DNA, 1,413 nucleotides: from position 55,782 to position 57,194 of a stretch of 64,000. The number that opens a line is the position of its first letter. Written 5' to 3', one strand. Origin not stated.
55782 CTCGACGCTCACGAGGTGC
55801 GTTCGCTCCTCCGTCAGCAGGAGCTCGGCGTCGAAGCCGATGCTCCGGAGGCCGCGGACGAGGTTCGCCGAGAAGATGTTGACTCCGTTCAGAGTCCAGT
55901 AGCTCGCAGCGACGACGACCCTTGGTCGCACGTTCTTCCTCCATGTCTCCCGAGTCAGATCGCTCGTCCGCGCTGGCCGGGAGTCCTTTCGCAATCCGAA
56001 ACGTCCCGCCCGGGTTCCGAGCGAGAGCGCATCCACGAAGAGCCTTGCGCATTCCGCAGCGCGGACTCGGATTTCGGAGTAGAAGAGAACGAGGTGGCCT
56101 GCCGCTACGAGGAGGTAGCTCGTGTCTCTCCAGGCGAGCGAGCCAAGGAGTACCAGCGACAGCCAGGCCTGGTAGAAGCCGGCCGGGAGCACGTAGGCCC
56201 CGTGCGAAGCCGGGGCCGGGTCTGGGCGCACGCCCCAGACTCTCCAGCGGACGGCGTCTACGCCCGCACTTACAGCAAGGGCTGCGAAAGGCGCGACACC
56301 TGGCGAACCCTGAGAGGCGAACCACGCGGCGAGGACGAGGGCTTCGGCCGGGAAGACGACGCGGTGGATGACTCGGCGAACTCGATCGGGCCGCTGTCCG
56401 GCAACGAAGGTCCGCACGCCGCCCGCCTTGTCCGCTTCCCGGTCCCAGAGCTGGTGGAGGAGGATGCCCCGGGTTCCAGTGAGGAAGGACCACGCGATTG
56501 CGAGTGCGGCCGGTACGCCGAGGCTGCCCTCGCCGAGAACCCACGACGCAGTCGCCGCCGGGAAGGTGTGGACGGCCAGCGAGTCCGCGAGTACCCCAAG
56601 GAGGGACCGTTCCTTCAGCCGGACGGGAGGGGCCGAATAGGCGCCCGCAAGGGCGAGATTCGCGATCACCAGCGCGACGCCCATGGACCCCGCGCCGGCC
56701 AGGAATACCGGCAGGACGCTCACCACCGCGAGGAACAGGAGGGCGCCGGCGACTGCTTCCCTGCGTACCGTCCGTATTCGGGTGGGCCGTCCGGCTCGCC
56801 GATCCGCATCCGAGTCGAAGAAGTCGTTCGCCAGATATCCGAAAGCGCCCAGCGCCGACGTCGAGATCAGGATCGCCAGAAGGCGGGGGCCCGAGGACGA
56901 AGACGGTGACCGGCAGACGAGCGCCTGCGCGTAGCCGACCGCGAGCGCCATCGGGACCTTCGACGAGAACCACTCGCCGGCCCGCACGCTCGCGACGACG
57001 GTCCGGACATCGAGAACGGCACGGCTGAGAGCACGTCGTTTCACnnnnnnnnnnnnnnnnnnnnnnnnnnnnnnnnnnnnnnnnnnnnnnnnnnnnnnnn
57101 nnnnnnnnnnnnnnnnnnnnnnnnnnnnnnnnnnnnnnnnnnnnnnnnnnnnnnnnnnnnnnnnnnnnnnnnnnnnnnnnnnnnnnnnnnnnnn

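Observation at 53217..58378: UbiA-type prenyltransferase domain fused to two tandem GT4 domains, followed by a third separate GT4 paralog (ancient triplication)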

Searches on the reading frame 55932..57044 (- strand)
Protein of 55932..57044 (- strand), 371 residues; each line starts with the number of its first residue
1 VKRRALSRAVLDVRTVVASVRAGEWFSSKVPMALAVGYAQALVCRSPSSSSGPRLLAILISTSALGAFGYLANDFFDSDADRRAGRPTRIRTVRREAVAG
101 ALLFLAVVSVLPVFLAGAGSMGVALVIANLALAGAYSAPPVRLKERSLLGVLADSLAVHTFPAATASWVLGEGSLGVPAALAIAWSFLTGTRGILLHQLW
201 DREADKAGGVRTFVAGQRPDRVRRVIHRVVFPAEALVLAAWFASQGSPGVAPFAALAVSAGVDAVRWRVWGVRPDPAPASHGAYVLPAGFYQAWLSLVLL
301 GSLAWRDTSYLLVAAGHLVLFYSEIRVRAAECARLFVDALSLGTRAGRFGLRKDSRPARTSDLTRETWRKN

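Call 15: search_solved_structures(query=window:55932-57044:-, max_evalue=10, show_alignments=3)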
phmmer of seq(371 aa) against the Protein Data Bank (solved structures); distinct sequences matched with E-value up to 10: 2.
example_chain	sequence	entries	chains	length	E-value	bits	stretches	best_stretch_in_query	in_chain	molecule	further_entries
9sau_C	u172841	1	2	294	0.024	17.2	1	55-158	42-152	Chlorophyll a synthase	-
9sas_C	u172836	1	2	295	0.024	17.2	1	55-158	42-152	Chlorophyll a synthase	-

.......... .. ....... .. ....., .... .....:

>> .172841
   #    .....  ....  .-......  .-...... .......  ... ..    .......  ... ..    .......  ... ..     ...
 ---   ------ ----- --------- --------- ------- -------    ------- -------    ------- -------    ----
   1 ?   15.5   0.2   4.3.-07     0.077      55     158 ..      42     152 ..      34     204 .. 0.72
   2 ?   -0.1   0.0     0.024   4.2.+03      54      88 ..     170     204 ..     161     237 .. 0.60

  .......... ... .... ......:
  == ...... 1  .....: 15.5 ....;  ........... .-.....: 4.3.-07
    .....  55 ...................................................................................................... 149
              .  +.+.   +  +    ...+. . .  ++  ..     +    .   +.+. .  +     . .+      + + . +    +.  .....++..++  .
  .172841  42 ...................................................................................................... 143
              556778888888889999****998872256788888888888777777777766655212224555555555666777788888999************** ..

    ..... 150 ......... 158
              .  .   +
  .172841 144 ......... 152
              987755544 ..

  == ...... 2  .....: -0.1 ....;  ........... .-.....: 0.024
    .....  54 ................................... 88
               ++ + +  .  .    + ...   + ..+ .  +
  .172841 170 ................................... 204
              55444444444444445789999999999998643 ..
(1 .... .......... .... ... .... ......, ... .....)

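Call 16: search_protein_families(library=ncbifam, proteins=[window:55932-57044:-], max_evalue=1)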
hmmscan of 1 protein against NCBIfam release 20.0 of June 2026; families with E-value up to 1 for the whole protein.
seq(371 aa): 11 families
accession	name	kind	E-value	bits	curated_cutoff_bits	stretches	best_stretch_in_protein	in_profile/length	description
NF009516.0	PRK12875.1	equivalog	5.7e-13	48.6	205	1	68-213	69-211/292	prenyltransferase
NF005742.0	PRK07566.1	equivalog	4.5e-09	35.8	313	1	54-196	67-208/315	chlorophyll synthase ChlG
TIGR01476.1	chlor_syn_BchG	subfamily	1.2e-06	28.2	212.3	1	51-240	36-224/283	(bacterio)chlorophyll synthase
TIGR02235.1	menA_cyano-plnt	equivalog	8.5e-06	25.2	225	1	30-240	16-224/285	2-carboxy-1,4-naphthoquinone phytyltransferase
NF035940.1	prenyl_rel_EboC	equivalog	8.6e-05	22.1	250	1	45-133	31-121/292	UbiA-like protein EboC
NF009058.0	PRK12392.1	subfamily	9.7e-05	21.6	494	1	55-156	53-163/333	bacteriochlorophyll c synthase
TIGR02056.1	ChlG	equivalog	0.0019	17.8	436.45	1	56-186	57-193/306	chlorophyll synthase ChlG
NF009525.0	PRK12887.1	equivalog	0.01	15.2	226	1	105-152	105-153/310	homogentisate phytyltransferase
NF009513.0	PRK12872.1-3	equivalog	0.031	13.8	288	1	48-150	48-147/293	prenyltransferase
NF009514.0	PRK12873.1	equivalog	0.13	11.6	246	1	54-135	48-133/297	4-hydroxybenzoate polyprenyltransferase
NF009512.0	PRK12872.1-1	equivalog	0.16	11.5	278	1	58-104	44-91/303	geranylgeranylglycerol-phosphate geranylgeranyltransferase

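Call 25: search_solved_structures(query=A2, max_evalue=10, show_alignments=2)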
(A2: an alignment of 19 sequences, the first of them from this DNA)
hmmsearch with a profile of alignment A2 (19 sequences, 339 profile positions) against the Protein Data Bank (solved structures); distinct sequences matched with E-value up to 10: 4.
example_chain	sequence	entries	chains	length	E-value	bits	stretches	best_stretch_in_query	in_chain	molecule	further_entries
9sau_C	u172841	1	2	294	9.9e-08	34.4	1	47-157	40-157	Chlorophyll a synthase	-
9sas_C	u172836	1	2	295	1e-07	34.4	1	47-157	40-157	Chlorophyll a synthase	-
6m31_A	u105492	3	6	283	8.6e-07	31.3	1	47-131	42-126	Digeranylgeranylglyceryl phosphate synthase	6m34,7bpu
4tq3_A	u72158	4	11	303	2.6e-05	26.4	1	31-220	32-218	Prenyltransferase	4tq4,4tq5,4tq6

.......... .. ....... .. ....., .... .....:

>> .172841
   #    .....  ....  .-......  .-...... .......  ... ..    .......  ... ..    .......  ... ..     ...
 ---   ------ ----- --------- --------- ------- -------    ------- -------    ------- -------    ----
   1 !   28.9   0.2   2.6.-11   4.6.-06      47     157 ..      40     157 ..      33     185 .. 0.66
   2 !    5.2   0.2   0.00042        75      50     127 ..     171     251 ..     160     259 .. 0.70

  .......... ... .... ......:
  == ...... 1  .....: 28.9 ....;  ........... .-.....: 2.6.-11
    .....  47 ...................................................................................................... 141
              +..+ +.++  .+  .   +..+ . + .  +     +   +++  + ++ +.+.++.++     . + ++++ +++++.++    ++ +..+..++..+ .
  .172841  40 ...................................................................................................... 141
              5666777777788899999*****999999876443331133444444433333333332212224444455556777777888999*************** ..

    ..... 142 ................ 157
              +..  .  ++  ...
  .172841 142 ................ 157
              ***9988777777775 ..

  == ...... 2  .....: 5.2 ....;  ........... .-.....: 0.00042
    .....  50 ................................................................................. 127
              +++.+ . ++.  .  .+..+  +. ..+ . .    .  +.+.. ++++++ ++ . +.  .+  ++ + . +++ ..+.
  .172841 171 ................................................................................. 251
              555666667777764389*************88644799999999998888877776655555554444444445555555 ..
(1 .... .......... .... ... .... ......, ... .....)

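Call 29: find_homologous_proteins(query=A2, max_evalue=0.00001)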
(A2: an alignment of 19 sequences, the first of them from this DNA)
Query A2 (19 sequences) (343 aa, profile of the alignment): 56 proteins with E <= 0.00001 among 8000 candidates.
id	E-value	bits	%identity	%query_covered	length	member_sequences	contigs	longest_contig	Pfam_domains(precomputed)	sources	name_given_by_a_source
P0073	4.5e-121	422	32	93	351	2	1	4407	PF01040.24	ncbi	-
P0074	1.5e-120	420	34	93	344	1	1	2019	PF01040.24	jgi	jgi:4-hydroxybenzoate polyprenyltransferase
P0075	3.6e-118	412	37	93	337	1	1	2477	PF01040.24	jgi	jgi:4-hydroxybenzoate polyprenyltransferase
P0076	6.4e-115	402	34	93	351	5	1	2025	PF01040.24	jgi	jgi:4-hydroxybenzoate polyprenyltransferase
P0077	7.0e-115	402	31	95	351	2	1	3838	PF01040.24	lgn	-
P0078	1.2e-112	394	31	96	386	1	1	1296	PF01040.24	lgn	-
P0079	1.3e-112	394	28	94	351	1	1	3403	PF01040.24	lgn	-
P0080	1.9e-111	390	28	94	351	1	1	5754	PF01040.24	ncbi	ncbi:MAG: UbiA family prenyltransferase [bacterium]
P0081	8.5e-110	385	31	92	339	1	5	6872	PF01040.24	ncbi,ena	-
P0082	8.1e-108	378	33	88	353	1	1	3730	PF01040.24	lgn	-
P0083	7.8e-107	375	27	90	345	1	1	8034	PF01040.24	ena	-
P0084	1.4e-106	374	40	94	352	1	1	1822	PF01040.24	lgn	-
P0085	1.5e-103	364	30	92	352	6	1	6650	PF01040.24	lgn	-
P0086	1.6e-102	361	29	90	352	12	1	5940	PF01040.24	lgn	-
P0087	6.4e-101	356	29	87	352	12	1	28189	PF01040.24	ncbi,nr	ncbi:UbiA family prenyltransferase [bacterium]|nr:UbiA family prenyltransferase [bacterium]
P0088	4.1e-99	350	35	92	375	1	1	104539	PF01040.24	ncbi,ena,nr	ncbi:MAG: hypothetical protein FVQ83_06140 [Chloroflexi bacterium]|nr:hypothetical protein [Chlorofl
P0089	1.2e-97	345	31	92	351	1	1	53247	PF01040.24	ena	-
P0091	5.5e-93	330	30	89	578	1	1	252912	PF13489.13,PF01040.24,PF13649.13,PF08241.19,PF08242.19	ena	-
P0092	6.0e-91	323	32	94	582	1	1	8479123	PF14559.13,PF13431.13,PF13414.13,PF01040.24,PF00515.35,PF13424.13,PF13176.13,PF13432.13,PF13428.13,PF13181.13,PF07719.24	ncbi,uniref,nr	ncbi:tetratricopeptide repeat protein [Tolypothrix sp. PCC 7910]|uniref:tetratricopeptide repeat pro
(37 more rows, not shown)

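Call 30: find_encoding_contigs(protein=P0088, flank=8000, max_places=1)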
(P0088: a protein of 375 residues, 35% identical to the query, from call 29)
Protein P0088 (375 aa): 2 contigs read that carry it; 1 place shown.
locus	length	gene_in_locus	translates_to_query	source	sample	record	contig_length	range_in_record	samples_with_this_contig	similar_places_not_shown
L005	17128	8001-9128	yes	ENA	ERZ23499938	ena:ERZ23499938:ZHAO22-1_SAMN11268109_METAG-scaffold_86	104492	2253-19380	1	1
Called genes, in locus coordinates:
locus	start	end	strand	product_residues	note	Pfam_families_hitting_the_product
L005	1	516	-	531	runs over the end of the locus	PF03706:LPG_synthase_TM, PF01209:Ubie_methyltran (weak), PF02353:CMAS (weak), PF13489:Methyltransf_23, PF13847:Methyltransf_31, PF08241:Methyltransf_11, PF08242:Methyltransf_12, PF13649:Methyltransf_25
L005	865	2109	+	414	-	PF09594:GT87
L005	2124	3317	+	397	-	PF09594:GT87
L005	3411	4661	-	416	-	PF05935:Arylsulfotrans, PF14269:Arylsulfotran_2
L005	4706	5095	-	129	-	-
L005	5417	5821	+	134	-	-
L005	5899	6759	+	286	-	-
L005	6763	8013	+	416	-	PF00005:ABC_tran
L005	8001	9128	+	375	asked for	PF01040:UbiA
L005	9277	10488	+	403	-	PF00067:p450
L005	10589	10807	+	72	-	-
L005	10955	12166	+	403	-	PF00067:p450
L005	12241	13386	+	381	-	-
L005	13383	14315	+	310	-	-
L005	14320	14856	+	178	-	PF00685:Sulfotransfer_1 (faint), PF13469:Sulfotransfer_3 (faint)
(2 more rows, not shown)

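Call 31: find_encoding_contigs(protein=P0092, flank=8000, max_places=1)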
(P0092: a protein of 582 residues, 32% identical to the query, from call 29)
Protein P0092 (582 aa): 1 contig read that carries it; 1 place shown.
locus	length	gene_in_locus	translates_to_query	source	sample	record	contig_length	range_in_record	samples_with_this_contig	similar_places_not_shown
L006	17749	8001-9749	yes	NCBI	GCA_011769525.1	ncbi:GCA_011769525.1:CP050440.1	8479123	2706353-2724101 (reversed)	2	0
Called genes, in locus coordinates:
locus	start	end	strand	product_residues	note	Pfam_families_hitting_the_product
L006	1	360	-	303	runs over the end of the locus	PF13613:HTH_Tnp_4, PF01609:DDE_Tnp_1, PF13359:DDE_Tnp_4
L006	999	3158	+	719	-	PF13489:Methyltransf_23 (weak), PF13649:Methyltransf_25, PF01040:UbiA, PF00515:TPR_1, PF07719:TPR_2, PF13424:TPR_12, PF13414:TPR_11, PF13432:TPR_16, +11 more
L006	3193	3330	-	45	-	-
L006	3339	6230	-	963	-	PF05721:PhyH, PF00534:Glycos_transf_1, PF13692:Glyco_trans_1_4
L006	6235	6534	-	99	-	-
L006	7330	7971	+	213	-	-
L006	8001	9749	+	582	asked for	PF01040:UbiA, PF13424:TPR_12 (weak), PF13431:TPR_17 (faint), PF13432:TPR_16, PF14559:TPR_19 (faint), PF00515:TPR_1 (weak), PF07719:TPR_2 (weak), PF13414:TPR_11 (weak), +3 more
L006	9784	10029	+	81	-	-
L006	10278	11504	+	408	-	PF00515:TPR_1 (faint), PF07719:TPR_2 (faint), PF13181:TPR_8 (faint), PF13414:TPR_11 (weak), PF13424:TPR_12 (faint), PF13431:TPR_17 (faint), PF00685:Sulfotransfer_1, PF13469:Sulfotransfer_3 (faint)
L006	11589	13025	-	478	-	PF07719:TPR_2 (faint), PF13181:TPR_8 (faint), PF13414:TPR_11 (weak), PF13424:TPR_12 (faint), PF14559:TPR_19 (weak), PF00515:TPR_1 (weak), PF00685:Sulfotransfer_1, PF13469:Sulfotransfer_3, +4 more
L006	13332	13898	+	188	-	PF05685:Uma2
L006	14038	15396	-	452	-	PF00005:ABC_tran, PF14524:Wzt_C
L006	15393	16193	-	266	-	PF01061:ABC2_membrane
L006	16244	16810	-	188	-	PF00005:ABC_tran (faint), PF01583:APS_kinase, PF08433:KTI12 (weak), PF13671:AAA_33 (weak), PF01656:CbiA (faint), PF13207:AAA_17 (weak)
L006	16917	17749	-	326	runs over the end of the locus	-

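Call 32: find_encoding_contigs(protein=P0089, flank=8000, max_places=1)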
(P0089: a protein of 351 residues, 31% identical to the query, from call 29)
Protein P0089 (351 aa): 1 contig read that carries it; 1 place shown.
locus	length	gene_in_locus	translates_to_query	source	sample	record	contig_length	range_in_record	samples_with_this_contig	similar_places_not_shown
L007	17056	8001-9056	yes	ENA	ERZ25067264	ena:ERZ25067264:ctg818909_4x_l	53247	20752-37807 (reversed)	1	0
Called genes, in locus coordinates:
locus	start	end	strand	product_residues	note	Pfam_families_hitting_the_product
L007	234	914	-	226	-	PF00535:Glycos_transf_2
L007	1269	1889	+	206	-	PF10502:Peptidase_S26, PF00717:Peptidase_S24 (faint)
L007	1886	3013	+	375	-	PF00988:CPSase_sm_chain, PF00117:GATase, PF07722:Peptidase_C26 (faint)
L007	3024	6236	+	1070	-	PF25596:CPSase_L_D1, PF02786:CPSase_L_D2, PF02787:CPSase_L_D3, PF25596:CPSase_L_D1, PF02786:CPSase_L_D2, PF02222:ATP-grasp (weak), PF07478:Dala_Dala_lig_C (weak), PF02142:MGS, +4 more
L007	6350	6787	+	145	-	PF13243:SQHop_cyclase_C (faint)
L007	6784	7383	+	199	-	-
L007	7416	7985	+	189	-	PF00067:p450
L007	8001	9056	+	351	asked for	PF01040:UbiA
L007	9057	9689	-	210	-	PF07931:CPT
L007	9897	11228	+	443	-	PF13570:Beta-prop_ACSF4 (faint), PF13360:PQQ_2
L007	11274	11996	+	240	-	PF00857:Isochorismatase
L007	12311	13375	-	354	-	PF13384:HTH_23, PF13518:HTH_28 (weak), PF13551:HTH_29 (weak), PF13565:HTH_32, PF13358:DDE_3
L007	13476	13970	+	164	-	-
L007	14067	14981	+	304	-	-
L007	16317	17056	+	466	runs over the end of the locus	PF05598:DUF772, PF01609:DDE_Tnp_1, PF13751:DDE_Tnp_1_6 (weak)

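Call 40: search_protein_representatives(alignment_id=A2)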
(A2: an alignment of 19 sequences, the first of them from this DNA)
Query: 19 sequences, 339 profile positions. Proteins with E-value up to 0.001 (for the whole library): 5565; up to 1e-10: 2064; up to 1e-30: 1109. The best 150 are listed.
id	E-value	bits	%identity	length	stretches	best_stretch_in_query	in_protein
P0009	2.7e-134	463.7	-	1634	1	2-337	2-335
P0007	5.4e-128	443.0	-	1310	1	7-339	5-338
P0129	3.0e-124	430.7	-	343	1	6-338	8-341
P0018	3.5e-124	430.5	-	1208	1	5-336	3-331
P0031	2.4e-123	427.7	-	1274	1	1-337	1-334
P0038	4.1e-123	426.9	-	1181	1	7-338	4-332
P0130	1.2e-122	425.4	-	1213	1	7-338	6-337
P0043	3.7e-120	417.2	-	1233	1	5-338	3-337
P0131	1.6e-119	415.2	-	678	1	9-335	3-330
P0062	1.3e-117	408.8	-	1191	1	5-338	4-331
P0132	4.3e-117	407.2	-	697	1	6-338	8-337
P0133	7.0e-114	396.6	-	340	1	7-335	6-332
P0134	7.3e-113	393.2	-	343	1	8-338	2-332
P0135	8.9e-113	393.0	-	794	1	7-338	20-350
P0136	3.2e-112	391.1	-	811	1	8-338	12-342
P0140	1.5e-108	379.1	-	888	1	6-338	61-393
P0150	5.6e-100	350.9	-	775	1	7-338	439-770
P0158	2.4e-97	342.2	-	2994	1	10-335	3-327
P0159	5.2e-97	341.1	-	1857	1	10-335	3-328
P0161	6.3e-96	337.6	-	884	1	6-338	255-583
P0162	8.5e-96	337.1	-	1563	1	7-337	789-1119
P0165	3.4e-95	335.2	-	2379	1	10-336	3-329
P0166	7.2e-95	334.1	-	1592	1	6-335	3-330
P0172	1.6e-92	326.4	-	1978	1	10-335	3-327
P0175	9.0e-92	323.9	-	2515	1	10-338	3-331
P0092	1.9e-91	322.8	-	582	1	8-337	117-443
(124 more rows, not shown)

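Call 43: search_protein_families(library=pfam, proteins=[P0158, P0165, P0175, P0131, P0135], max_evalue=0.001)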
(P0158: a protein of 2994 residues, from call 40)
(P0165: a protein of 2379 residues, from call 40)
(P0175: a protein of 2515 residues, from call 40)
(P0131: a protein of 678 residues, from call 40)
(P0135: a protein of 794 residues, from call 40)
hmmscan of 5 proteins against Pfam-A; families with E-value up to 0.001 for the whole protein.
P0158 (2994 aa): 2 families
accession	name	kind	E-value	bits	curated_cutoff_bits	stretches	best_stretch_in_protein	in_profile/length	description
PF02018.23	CBM_4_9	-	5.3e-61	205.4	25.9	0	660-732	54-130/136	Carbohydrate binding domain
PF01040.23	UbiA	-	9.1e-15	55.1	34.2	1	33-251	13-226/250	UbiA prenyltransferase family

P0165 (2379 aa): 3 families
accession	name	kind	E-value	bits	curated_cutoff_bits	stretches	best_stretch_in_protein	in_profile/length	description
PF02018.23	CBM_4_9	-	3.1e-42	144.6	25.9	1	514-599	43-131/136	Carbohydrate binding domain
PF01040.23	UbiA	-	1.9e-11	44.2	34.2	1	29-253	9-221/250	UbiA prenyltransferase family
PF16845.11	SQAPI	-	8.8e-05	23.2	31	0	928-969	32-73/83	Aspartic acid proteinase inhibitor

P0175 (2515 aa): 2 families
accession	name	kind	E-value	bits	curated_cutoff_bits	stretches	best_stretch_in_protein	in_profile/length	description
PF02018.23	CBM_4_9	-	1.4e-52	178.1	25.9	3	1872-1955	47-134/136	Carbohydrate binding domain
PF01040.23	UbiA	-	5.1e-13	49.3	34.2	1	27-256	8-230/250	UbiA prenyltransferase family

P0131 (678 aa): 5 families
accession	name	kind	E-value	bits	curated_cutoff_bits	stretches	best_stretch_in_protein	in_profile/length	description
PF13692.12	Glyco_trans_1_4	-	3.2e-26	92.7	27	1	536-678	3-142/142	Glycosyl transferases group 1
PF00534.26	Glycos_transf_1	-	4.1e-25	88.7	26.4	1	534-677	15-157/172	Glycosyl transferases group 1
PF01040.23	UbiA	-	5e-09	36.3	34.2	1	40-254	19-224/250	UbiA prenyltransferase family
PF13439.12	Glyco_transf_4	-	7.1e-06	26.6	28.5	1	366-520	2-168/170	Glycosyltransferase Family 4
PF13579.12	Glyco_trans_4_4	-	6.4e-05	23.8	29.7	1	366-472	1-105/158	Glycosyl transferase 4-like domain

P0135 (794 aa): 1 family
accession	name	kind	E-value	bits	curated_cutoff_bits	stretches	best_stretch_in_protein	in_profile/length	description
PF01040.23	UbiA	-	5.6e-12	45.9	34.2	1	43-280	4-231/250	UbiA prenyltransferase family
